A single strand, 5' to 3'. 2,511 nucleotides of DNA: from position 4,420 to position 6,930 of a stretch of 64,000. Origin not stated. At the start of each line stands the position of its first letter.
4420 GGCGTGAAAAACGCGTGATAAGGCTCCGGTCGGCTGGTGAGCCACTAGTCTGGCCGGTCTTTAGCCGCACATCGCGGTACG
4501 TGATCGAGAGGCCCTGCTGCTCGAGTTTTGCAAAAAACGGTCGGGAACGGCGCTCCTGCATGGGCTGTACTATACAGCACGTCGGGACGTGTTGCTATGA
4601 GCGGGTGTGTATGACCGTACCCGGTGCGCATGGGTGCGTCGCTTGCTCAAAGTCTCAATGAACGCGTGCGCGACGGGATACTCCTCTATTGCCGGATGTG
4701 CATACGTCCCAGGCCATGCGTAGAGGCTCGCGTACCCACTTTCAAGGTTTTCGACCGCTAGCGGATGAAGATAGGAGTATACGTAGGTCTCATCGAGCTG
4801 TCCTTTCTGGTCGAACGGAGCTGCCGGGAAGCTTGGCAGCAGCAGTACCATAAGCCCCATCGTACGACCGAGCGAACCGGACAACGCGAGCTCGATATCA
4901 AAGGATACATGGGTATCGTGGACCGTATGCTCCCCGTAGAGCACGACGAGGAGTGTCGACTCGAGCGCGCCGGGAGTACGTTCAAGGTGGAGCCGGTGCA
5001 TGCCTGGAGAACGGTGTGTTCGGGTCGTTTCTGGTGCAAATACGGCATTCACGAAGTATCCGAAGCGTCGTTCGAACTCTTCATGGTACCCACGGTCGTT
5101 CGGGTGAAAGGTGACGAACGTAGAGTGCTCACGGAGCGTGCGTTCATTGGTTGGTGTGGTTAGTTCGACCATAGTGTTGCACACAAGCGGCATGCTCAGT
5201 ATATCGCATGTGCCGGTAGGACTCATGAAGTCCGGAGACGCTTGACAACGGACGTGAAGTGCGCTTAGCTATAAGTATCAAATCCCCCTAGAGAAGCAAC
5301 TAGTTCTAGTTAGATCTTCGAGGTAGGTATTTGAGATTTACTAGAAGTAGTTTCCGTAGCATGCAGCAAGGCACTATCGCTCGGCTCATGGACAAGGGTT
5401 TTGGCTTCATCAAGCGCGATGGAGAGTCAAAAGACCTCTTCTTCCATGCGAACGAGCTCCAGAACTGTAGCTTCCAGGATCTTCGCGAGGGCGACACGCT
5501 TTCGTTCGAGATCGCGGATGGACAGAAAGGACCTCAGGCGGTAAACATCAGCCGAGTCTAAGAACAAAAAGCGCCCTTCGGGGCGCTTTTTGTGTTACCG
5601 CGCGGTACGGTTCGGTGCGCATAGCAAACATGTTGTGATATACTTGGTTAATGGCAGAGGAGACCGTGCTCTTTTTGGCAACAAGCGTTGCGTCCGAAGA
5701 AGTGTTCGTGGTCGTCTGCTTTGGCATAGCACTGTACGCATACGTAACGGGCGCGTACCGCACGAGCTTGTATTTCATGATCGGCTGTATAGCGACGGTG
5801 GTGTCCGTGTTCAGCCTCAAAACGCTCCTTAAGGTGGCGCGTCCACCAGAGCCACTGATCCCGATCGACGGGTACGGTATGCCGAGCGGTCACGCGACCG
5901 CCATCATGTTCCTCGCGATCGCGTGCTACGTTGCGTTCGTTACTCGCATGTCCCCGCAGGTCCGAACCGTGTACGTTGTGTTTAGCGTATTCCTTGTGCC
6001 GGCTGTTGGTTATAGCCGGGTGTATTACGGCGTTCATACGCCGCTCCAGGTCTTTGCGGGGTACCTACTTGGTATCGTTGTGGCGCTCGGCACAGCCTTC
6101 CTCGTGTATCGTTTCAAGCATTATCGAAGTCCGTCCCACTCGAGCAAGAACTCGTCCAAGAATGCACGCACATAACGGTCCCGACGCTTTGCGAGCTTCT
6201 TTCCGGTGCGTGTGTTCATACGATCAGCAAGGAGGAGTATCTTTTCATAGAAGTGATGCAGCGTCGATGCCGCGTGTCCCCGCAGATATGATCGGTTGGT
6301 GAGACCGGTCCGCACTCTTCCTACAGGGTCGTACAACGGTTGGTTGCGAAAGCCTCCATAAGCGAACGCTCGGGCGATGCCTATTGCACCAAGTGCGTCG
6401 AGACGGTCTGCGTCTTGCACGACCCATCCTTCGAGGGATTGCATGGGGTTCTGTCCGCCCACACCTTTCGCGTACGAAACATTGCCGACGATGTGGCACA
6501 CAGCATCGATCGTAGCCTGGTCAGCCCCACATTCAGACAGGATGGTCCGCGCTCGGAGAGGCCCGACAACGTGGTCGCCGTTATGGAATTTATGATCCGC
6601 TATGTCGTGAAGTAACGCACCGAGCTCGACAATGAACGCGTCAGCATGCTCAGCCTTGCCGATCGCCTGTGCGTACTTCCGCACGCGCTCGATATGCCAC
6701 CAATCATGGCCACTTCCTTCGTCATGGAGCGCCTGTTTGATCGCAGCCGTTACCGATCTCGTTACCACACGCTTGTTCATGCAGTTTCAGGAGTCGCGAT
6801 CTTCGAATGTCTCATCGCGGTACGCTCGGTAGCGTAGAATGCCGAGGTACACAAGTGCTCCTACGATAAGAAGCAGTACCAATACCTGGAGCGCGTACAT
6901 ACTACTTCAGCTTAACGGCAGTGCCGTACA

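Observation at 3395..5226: TIR-like (ThsB/DUF1863-type) gene placed 8 nt upstream of a CBS-less IMP dehydrogenase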

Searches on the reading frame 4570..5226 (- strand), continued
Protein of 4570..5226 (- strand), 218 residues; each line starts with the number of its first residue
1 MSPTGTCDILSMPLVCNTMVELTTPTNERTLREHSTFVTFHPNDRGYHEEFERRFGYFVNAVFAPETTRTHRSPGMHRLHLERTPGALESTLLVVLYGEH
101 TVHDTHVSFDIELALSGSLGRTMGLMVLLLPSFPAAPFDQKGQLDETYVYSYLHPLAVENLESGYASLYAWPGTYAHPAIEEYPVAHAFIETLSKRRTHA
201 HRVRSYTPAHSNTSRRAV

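Call 31: predict_structure(alignment_id=A2)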
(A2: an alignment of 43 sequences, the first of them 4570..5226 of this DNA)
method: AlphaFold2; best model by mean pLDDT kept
length: 218 residues; sequences in the alignment: 43
mean_pLDDT: 68.1   pTM: 0.67
mean pLDDT of the five models: 68.1, 67.2, 66.8, 66.8, 66.6
residues with pLDDT >= 90: 41; 70-90: 67; 50-70: 57; < 50: 53
segments of 3 or more residues with pLDDT < 50: 1-18, 66-85, 208-218
pLDDT, mean of each block of 10 residues (from residue 1): 36 40 57 79 91 75 49 35 51 91 85 74 87 83 87 91 89 62 65 68 57 43
secondary structure, 60 per line:
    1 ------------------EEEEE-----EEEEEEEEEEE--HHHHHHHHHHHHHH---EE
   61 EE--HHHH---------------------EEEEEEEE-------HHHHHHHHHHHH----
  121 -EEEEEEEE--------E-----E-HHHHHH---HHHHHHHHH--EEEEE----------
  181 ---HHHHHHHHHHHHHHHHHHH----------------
elements in order: E19-23 E29-39 H42-55 E59-62 H65-68 E90-97 H105-116 E122-129 H146-151 H155-163 E166-170 H184-202

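Call 33: search_protein_families(library=pfam, proteins=[L013:6546-7178:+, L007:3176-3868:+, L009:2615-3247:+, L017:6515-8596:+, L042:6609-8663:+, L036:6510-7676:+, L031:6528-7139:+, L049:6588-7157:+], max_evalue=0.01)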
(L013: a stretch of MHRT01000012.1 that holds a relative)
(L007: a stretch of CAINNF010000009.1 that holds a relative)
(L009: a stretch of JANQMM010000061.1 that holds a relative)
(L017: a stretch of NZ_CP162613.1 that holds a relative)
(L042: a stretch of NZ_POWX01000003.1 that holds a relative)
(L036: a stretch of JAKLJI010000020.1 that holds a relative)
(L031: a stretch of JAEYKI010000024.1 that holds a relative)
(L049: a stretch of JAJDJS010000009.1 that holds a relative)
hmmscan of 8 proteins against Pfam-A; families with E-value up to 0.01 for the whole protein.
L013:6546-7178:+ (210 aa): 0 families

L007:3176-3868:+ (230 aa): 0 families

L009:2615-3247:+ (210 aa): 0 families

L017:6515-8596:+ (693 aa): 3 families
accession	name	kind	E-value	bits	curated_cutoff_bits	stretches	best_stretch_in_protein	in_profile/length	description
PF18163.6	LD_cluster2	-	7.1e-92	308.1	25.3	1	409-670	2-264/264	SLOG cluster2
PF13676.11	TIR_2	-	6.4e-13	49.7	28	1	185-273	2-91/122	TIR domain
PF01582.25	TIR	-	0.0017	18.6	21.3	1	194-261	15-80/179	TIR domain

L042:6609-8663:+ (684 aa): 6 families
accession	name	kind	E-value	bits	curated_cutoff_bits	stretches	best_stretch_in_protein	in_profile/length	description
PF18163.6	LD_cluster2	-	5.3e-56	190.6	25.3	1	386-653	3-264/264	SLOG cluster2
PF13676.11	TIR_2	-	2.2e-13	51.2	28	1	172-282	2-111/122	TIR domain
PF18185.7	STALD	-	2.3e-05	24.4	24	1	524-630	103-207/211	Sir2- and TIR-associating SLOG family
PF01582.25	TIR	-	0.00027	21.2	21.3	1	190-248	23-81/179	TIR domain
PF08937.16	ThsB_TIR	-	0.0023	18.7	21.2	1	172-258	1-94/100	Thoeris protein ThsB, TIR-like domain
PF04659.18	Arch_fla_DE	-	0.0074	16.6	21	0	295-324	24-53/96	Archaeal flagella protein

L036:6510-7676:+ (388 aa): 1 family
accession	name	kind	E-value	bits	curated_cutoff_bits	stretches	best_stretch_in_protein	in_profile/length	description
PF13676.11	TIR_2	-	8.1e-11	42.9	28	1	178-285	2-109/122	TIR domain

L031:6528-7139:+ (203 aa): 2 families
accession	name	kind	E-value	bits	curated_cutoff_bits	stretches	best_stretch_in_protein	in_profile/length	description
PF13676.11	TIR_2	-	7.5e-08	33.3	28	1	40-129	1-84/122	TIR domain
PF08937.16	ThsB_TIR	-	1.1e-05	26.2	21.2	1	41-136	1-95/100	Thoeris protein ThsB, TIR-like domain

L049:6588-7157:+ (189 aa): 1 family
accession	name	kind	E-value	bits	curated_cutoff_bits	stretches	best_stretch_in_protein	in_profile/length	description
PF08937.16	ThsB_TIR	-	6.8e-17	62.2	21.2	1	16-114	1-97/100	Thoeris protein ThsB, TIR-like domain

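Call 34: search_protein_families(library=padloc, proteins=[L013:6546-7178:+, L007:3176-3868:+, L009:2615-3247:+, L017:6515-8596:+, L042:6609-8663:+, L036:6510-7676:+, L031:6528-7139:+, L049:6588-7157:+], max_evalue=0.01)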
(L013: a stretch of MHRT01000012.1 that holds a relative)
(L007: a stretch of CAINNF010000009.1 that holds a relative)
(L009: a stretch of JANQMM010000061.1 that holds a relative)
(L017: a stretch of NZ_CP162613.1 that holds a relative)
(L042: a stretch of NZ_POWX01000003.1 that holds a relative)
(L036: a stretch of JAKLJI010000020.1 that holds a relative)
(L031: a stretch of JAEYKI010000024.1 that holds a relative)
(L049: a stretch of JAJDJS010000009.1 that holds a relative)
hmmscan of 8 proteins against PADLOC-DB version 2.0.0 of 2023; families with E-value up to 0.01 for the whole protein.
L013:6546-7178:+ (210 aa): 0 families

L007:3176-3868:+ (230 aa): 0 families

L009:2615-3247:+ (210 aa): 0 families

L017:6515-8596:+ (693 aa): 4 families
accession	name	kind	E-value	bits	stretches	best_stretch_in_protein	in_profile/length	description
PDLC05062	PDC-S66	-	8.2e-07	26.8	1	167-258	136-223/282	-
PDLC00423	ThsB1|ThsB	-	5.7e-05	20.9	1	169-258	23-114/190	TIR-like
PDLC00434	ThsB1|ThsB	-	0.0012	16.1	1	183-271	140-226/396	TIR-like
PDLC00436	ThsB1|ThsB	-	0.0025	15.4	1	175-303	29-163/183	TIR-like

L042:6609-8663:+ (684 aa): 6 families
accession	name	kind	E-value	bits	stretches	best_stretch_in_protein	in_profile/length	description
PDLC05062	PDC-S66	-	5.9e-06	23.9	1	165-244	145-223/282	-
PDLC00434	ThsB1|ThsB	-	2.8e-05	21.4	1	169-255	139-224/396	TIR-like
PDLC00416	ThsA1|ThsA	-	3e-05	21.8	1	526-634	124-221/226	STALD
PDLC00407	ThsA1|ThsA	-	6.1e-05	19.8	1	523-634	367-475/478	STALD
PDLC00412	ThsA1|ThsA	-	0.00012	19.3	1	520-634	200-311/314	STALD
PDLC02961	RT-TIR_XII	-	0.0017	15.3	1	114-248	298-420/475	single gene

L036:6510-7676:+ (388 aa): 5 families
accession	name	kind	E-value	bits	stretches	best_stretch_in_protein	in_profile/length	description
PDLC05062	PDC-S66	-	2.9e-06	24.9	1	136-249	117-223/282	-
PDLC00434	ThsB1|ThsB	-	5.2e-06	23.8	1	176-262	140-226/396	TIR-like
PDLC00436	ThsB1|ThsB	-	0.0022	15.5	1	162-257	23-121/183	TIR-like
PDLC02125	Csn2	-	0.0026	15.5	1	305-383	134-208/281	-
PDLC00433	ThsB1|ThsB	-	0.004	15.2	1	216-288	47-123/164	TIR-like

L031:6528-7139:+ (203 aa): 13 families
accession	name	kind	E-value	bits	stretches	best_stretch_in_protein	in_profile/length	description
PDLC00436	ThsB1|ThsB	-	2.1e-16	57.9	1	31-155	29-152/183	TIR-like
PDLC00425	ThsB1|ThsB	-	2.2e-14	51.4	1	32-176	244-387/389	TIR-like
PDLC00422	ThsB1|ThsB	-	5.9e-14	50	1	20-159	23-161/194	TIR-like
PDLC00419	ThsB1|ThsB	-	9.8e-13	46.2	1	35-131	25-115/165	TIR-like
PDLC00423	ThsB1|ThsB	-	4.7e-10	37.4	1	29-154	29-151/190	TIR-like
PDLC00437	ThsB1|ThsB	-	6e-08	30.8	1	58-151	2-94/129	TIR-like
PDLC00426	ThsB1|ThsB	-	7.4e-08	30.1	1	31-144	229-341/352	TIR-like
PDLC00418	ThsB1|ThsB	-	8.1e-08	30.3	1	35-149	2-113/155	TIR-like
PDLC05062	PDC-S66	-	8.7e-06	23.4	1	26-120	137-222/282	-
PDLC00431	ThsB1|ThsB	-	1e-05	24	1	39-179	5-146/162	TIR-like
PDLC02012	SAVED5--SAVED_TIR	-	4.6e-05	20.7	1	37-86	13-60/404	-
PDLC04688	PDC-M50B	-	0.0045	15.2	1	76-143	42-107/162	-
PDLC00433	ThsB1|ThsB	-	0.0095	14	0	78-154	40-114/164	TIR-like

L049:6588-7157:+ (189 aa): 6 families
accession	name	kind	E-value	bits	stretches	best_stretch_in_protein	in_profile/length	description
PDLC00431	ThsB1|ThsB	-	1.5e-11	43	1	12-160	2-158/162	TIR-like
PDLC04688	PDC-M50B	-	3.3e-10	38.4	1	13-114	3-102/162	-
PDLC00418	ThsB1|ThsB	-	5.4e-09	34.1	1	12-102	4-94/155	TIR-like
PDLC00433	ThsB1|ThsB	-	3.8e-08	31.5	1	12-113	2-97/164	TIR-like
PDLC00428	ThsB1|ThsB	-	1.2e-05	23.7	1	44-101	44-105/219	TIR-like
PDLC00429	ThsB1|ThsB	-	0.0029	15.7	1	49-98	43-92/167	TIR-like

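Call 35: fold_search(model_id=the predicted structure, library=pdb)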
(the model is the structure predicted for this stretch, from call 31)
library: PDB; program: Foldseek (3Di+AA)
matches with E <= 10: 735; with E <= 0.001: 0
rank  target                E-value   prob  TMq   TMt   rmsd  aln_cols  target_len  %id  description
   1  8fz9_A                6.1e-03  0.96  0.27  0.41   8.5       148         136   15  Crystal Structure of Bacillus cereus TIR protein (released 2024-06-19)
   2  9lmq_D                4.0e-02  0.77  0.34  0.26   8.4       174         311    9  Cryo-EM structure of TIR-STING/c-di-GMP complex (released 2025-08-27)
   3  9lmq_B                4.2e-02  0.75  0.33  0.25   8.3       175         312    8  Cryo-EM structure of TIR-STING/c-di-GMP complex (released 2025-08-27)
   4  8yym_A                4.8e-02  0.90  0.30  0.46   6.0       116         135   16  Cryo-EM structure of cylindrical fiber of MyD88 TIR (released 2025-03-26)
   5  8wcf                  7.5e-02  0.87  0.42  0.55   8.2       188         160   14  Crystal structure of EcThsB (released 2024-09-18)
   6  7bw0_A                8.5e-02  0.54  0.39  0.38   7.4       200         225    9  Active human TGR5 complex with a synthetic agonist 23H (released 2020-09-02)
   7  7dfv_B                9.0e-02  0.44  0.34  0.17  14.2       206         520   17  Cryo-EM structure of plant NLR RPP1 tetramer core part (released 2020-12-16)
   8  7qw4_R                9.6e-02  0.44  0.33  0.38   7.7       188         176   14  Pden_5119 protein (released 2023-02-08)
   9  9mue_B                1.2e-01  0.75  0.38  0.34   6.1       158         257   13  Cryo-EM structure of CRISPR-associated cA4 bound Cat1 Pentagonal filament assembly in the presence of NAD (ADPR modell (released 2025-04-16)
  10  7crc_B                1.5e-01  0.35  0.33  0.09  10.6       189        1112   16  Cryo-EM structure of plant NLR RPP1 tetramer in complex with ATR1 (released 2020-12-16)
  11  8w8m_1A               1.8e-01  0.57  0.28  0.42   5.9       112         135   17  Cryo-EM structure of helical filament of MyD88 TIR (released 2024-09-04)
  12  5teb_A                1.9e-01  0.33  0.32  0.40   8.6       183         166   15  Crystal Structure of the TIR domain from the Arabidopsis Thaliana disease resistance protein RPP1 (released 2017-02-01)
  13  8rif_5                2.0e-01  0.09  0.22  0.11  15.2       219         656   11  Cryo-EM structure of the MCM double hexamer loaded onto dsDNA. (released 2025-01-01)
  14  8dpb_C                2.2e-01  0.33  0.32  0.41   6.5       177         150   15  MeaB in complex with the cobalamin-binding domain of its target mutase with GMPPCP bound (released 2023-03-01)
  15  4r7z_A                2.2e-01  0.11  0.23  0.18  14.2       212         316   11  PfMCM-AAA double-octamer (released 2014-10-08)
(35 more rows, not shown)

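Call 45: search_protein_families(library=padloc, alignment_id=A3, max_evalue=0.00001)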
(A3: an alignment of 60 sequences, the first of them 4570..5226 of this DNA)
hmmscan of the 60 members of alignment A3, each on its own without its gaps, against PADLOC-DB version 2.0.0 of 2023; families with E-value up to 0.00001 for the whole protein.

A. member 1, window:4570-5226:- (218 aa): 0 families

B. families by the number of members that match (of 60 scanned): 56 families (the first 25 are shown)
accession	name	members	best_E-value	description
PDLC03371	MTase_II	2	7.4e-27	Type II methyltransferase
PDLC03299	MTase_II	2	1.2e-19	Type II methyltransferase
PDLC03353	MTase_II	2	1.5e-17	Type II methyltransferase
PDLC04134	mad2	2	1.2e-15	mads_2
PDLC03320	MTase_II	2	1.9e-11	Type II methyltransferase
PDLC02361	PifA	1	1.7e-87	PifA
PDLC03389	MTase_II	1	3.7e-74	Type II methyltransferase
PDLC03229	MTase_II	1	2.5e-54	Type II methyltransferase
PDLC03224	MTase_II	1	3.4e-50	Type II methyltransferase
PDLC03322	MTase_II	1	4.3e-31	Type II methyltransferase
PDLC03325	MTase_II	1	3.6e-27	Type II methyltransferase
PDLC03239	MTase_II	1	1.1e-23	Type II methyltransferase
PDLC03364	MTase_II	1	6.5e-23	Type II methyltransferase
PDLC03377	MTase_II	1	3.6e-20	Type II methyltransferase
PDLC04959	PDC-S20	1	5.5e-19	-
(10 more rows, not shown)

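Call 46: search_protein_families(library=pfam, alignment_id=A3, max_evalue=1e-8)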
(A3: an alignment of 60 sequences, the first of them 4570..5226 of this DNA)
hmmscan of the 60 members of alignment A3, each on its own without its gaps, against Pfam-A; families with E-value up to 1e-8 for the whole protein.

A. member 1, window:4570-5226:- (218 aa): 0 families

B. families by the number of members that match (of 60 scanned): 41 families (the first 25 are shown)
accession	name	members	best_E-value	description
PF01555.25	N6_N4_Mtase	2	3.9e-25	DNA methylase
PF01522.26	Polysacc_deac_1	2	2.6e-17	Polysaccharide deacetylase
PF00982.27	Glyco_transf_20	1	1.4e-144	Glycosyltransferase family 20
PF12897.13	Asp_aminotransf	1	1.2e-138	Aspartate amino-transferase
PF00871.23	Acetate_kinase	1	7.9e-81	Acetokinase family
PF00933.27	Glyco_hydro_3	1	1.1e-67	Glycosyl hydrolase family 3 N terminal domain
PF02906.19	Fe_hyd_lg_C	1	8.3e-67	Iron only hydrogenase large subunit, C-terminal domain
PF02358.22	Trehalose_PPase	1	1.3e-53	Trehalose-phosphatase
PF07693.20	KAP_NTPase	1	3.6e-50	KAP family P-loop domain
PF02826.25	2-Hacid_dh_C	1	3.9e-39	D-isomer specific 2-hydroxyacid dehydrogenase, NAD binding domain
PF01906.23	YbjQ_1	1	6.5e-35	Putative heavy-metal-binding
PF12706.13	Lactamase_B_2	1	5.1e-33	Beta-lactamase superfamily domain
PF02518.31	HATPase_c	1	1.3e-31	Histidine kinase-, DNA gyrase B-, and HSP90-like ATPase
PF00300.27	His_Phos_1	1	1.8e-31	Histidine phosphatase superfamily (branch 1)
PF00535.33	Glycos_transf_2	1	2.5e-30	Glycosyl transferase family 2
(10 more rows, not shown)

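Call 57: search_protein_families(library=pfam, alignment_id=A4, max_evalue=1)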
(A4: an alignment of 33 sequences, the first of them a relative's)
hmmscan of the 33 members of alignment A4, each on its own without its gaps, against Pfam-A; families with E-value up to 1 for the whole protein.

A. member 1, L013:6546-7178:+ (210 aa): 3 families
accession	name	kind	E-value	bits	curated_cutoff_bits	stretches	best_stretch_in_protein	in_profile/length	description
PF16767.10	KinB_sensor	-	0.047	14.6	27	1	132-198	26-91/122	Sensor domain of alginate biosynthesis sensor protein KinB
PF12776.13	Myb_DNA-bind_3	-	0.05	15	23.6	1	129-181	6-58/96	Myb/SANT-like DNA-binding domain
PF04358.19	DsrC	-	0.076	13.9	24.9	1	78-140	23-89/107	DsrC like protein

B. families by the number of members that match (of 33 scanned): 38 families (the first 25 are shown)
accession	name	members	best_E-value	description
PF16767.10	KinB_sensor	7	0.013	Sensor domain of alginate biosynthesis sensor protein KinB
PF07303.18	Occludin_ELL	3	0.0047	Occludin homology domain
PF22440.1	SirC_C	3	0.014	SirC C-terminal domain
PF03627.19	PapG_N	3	0.021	PapG carbohydrate binding domain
PF22777.1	VKGC_lumenal_dom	3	0.031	Vitamin K-dependent gamma-carboxylase, lumenal domain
PF12776.13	Myb_DNA-bind_3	3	0.05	Myb/SANT-like DNA-binding domain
PF22205.1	Csm6_6H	2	0.015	Csm6 6H domain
PF10866.13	DUF2704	2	0.022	Protein of unknown function (DUF2704)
PF17940.6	TetR_C_31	2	0.039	Tetracyclin repressor-like, C-terminal domain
PF19071.5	DUF5767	2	0.079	Family of unknown function (DUF5767)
PF24152.1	DUF7405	2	0.13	Family of unknown function (DUF7405)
PF21394.3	Beta-ketacyl_N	2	0.21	Beta-ketoacyl synthase-like, N-terminal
PF14594.13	Sipho_Gp37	1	0.0026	Siphovirus ReqiPepy6 Gp37-like protein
PF00942.24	CBM_3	1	0.0034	Cellulose binding domain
PF13758.11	Prefoldin_3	1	0.026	Prefoldin subunit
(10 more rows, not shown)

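Call 58: search_solved_structures(query=A4, max_evalue=1)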
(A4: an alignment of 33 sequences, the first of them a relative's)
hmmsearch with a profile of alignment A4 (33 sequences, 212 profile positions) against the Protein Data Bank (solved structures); distinct sequences matched with E-value up to 1: 7.
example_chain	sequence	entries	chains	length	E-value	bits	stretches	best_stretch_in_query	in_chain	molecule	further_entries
4l4o_A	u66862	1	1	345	0.013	18.4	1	130-192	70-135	Endo-1,4-beta-xylanase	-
4pmd_A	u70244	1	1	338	0.014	18.3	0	130-182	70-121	Endo-1,4-beta-xylanase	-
4l4p_A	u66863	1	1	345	0.016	18.1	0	130-182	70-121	Endo-1,4-beta-xylanase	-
2mra_A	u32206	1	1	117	0.22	14.4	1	90-170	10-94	De novo designed protein OR459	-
4rfx_A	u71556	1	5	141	0.3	14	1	162-201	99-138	Dynactin subunit 1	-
8osb_B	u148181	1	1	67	0.41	13.5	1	103-145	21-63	Twist-related protein 1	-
2ym0_A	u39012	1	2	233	0.78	12.6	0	153-196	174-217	CELL INVASION PROTEIN SIPD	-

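Call 69: list_cluster_members(proteins=[P0001, P0002, P0003])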
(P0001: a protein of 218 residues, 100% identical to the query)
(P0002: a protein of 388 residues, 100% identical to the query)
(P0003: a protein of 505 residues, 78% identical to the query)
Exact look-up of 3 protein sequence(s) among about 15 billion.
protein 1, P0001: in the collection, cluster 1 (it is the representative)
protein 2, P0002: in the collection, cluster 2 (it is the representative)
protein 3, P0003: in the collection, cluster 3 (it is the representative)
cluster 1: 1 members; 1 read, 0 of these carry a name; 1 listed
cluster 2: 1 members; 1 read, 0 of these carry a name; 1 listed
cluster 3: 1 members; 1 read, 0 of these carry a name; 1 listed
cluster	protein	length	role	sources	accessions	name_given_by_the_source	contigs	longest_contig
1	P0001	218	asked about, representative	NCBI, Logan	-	-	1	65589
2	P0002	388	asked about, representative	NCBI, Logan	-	-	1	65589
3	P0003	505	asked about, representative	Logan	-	-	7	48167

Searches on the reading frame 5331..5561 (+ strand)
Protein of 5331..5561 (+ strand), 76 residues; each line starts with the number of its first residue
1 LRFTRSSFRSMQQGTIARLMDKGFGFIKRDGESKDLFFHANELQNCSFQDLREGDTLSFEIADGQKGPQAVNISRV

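Call 3: search_protein_families(library=pfam, proteins=[window:5331-5561:+], max_evalue=1)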
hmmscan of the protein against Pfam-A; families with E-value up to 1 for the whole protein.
window:5331-5561:+ (76 aa): 2 families
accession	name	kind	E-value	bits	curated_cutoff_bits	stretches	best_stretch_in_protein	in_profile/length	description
PF00313.28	CSD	-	1.8e-19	69.8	27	1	13-75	2-65/66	'Cold-shock' DNA-binding domain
PF08206.17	OB_RNB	-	0.00015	21.8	24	1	20-46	6-32/58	Ribonuclease B OB domain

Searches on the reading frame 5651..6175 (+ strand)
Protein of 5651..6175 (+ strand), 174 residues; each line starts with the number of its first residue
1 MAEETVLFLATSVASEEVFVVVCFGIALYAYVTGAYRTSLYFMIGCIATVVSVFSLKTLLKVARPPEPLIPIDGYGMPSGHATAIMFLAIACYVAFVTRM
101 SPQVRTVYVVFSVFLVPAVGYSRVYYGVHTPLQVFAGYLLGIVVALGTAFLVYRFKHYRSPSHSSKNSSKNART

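Call 3: search_protein_families(library=pfam, proteins=[window:5651-6175:+], max_evalue=1)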
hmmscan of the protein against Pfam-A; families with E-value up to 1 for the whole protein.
window:5651-6175:+ (174 aa): 6 families
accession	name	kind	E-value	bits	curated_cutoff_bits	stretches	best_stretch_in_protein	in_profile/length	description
PF01569.27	PAP2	-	3.3e-13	50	27.2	1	53-153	16-126/130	PAP2 superfamily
PF13548.11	DUF4126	-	0.015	15.5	27.5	1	81-149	42-114/175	Domain of unknown function (DUF4126)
PF02681.20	DUF212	-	0.023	15.3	26.5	0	129-144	111-126/126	Divergent PAP2 family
PF07664.17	FeoB_C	-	0.046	13.9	26.6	1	134-158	1-28/54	Ferrous iron transport protein B C terminus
PF24661.1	DUF7649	-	0.054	14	27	0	6-56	16-68/85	Domain of unknown function (DUF7649)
PF19227.5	Salyut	-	0.064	13.8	27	1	81-105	3-27/51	Salyut domain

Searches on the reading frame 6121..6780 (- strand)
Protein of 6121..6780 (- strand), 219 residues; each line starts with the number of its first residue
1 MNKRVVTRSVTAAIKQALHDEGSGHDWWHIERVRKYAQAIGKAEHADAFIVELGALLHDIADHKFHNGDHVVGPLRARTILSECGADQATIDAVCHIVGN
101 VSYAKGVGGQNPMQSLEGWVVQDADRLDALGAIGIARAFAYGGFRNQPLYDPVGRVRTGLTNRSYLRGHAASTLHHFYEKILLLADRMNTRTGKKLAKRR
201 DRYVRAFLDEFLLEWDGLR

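Call 3: search_protein_families(library=pfam, proteins=[window:6121-6780:-], max_evalue=1)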
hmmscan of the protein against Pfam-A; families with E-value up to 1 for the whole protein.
window:6121-6780:- (219 aa): 1 family
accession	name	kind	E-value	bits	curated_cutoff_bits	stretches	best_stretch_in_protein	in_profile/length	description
PF01966.28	HD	-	3.6e-08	34.1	22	1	29-129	4-115/116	HD domain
